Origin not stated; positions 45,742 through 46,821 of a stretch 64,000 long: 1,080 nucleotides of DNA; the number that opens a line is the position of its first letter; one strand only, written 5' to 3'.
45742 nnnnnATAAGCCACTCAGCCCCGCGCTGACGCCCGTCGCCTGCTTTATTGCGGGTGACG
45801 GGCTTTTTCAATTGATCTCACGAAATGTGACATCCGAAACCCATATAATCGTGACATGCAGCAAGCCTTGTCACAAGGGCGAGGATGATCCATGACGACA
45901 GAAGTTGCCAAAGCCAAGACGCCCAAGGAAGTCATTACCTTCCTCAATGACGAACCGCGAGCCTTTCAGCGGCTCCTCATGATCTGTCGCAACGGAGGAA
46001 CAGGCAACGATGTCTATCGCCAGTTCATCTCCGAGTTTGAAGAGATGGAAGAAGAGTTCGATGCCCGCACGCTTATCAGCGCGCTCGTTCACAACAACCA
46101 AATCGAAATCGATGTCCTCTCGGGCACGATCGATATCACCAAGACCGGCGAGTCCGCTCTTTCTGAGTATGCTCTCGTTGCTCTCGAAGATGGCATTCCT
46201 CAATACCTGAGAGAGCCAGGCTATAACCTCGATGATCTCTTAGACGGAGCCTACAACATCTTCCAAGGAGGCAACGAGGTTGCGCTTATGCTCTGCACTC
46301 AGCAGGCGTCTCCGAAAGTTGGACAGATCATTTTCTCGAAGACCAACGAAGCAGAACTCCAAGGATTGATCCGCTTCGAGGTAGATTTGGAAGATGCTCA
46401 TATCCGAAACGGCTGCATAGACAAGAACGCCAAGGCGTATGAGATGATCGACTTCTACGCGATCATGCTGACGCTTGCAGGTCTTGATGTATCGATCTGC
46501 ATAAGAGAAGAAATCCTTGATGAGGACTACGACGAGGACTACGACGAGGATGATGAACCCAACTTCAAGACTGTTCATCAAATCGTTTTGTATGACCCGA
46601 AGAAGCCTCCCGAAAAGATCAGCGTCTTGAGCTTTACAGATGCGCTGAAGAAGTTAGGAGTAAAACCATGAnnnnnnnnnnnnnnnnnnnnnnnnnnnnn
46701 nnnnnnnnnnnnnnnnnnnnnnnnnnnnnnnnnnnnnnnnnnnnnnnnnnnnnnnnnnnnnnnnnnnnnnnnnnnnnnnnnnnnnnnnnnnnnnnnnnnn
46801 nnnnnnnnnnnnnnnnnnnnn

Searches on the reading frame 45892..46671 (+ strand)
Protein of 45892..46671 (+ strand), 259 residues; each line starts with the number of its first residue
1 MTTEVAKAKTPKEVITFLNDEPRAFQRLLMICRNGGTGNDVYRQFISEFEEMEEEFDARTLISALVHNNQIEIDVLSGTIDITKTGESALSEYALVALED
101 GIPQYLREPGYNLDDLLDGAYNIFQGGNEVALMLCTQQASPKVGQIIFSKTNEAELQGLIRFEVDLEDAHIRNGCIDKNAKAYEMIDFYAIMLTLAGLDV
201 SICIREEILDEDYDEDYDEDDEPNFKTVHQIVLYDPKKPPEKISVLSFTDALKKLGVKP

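Call 16: find_encoding_contigs(protein=window:45892-46671:+, flank=10000, max_places=1)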
Protein window:45892-46671:+ (259 aa): 16 contigs read that carry it; 1 place shown.
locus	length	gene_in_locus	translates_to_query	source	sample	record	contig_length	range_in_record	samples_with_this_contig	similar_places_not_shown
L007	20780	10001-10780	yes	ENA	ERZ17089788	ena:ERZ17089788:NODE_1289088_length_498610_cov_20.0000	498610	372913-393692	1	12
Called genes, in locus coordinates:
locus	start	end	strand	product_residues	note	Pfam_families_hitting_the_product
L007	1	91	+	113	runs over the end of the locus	-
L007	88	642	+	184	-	-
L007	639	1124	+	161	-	-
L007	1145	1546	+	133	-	-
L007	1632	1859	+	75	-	-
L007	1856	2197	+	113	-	-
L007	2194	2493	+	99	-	-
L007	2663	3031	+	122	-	-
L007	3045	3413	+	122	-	-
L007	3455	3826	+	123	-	-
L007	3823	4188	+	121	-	-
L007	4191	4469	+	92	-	-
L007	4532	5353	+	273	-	-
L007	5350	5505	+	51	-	-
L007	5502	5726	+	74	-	-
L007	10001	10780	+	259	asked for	-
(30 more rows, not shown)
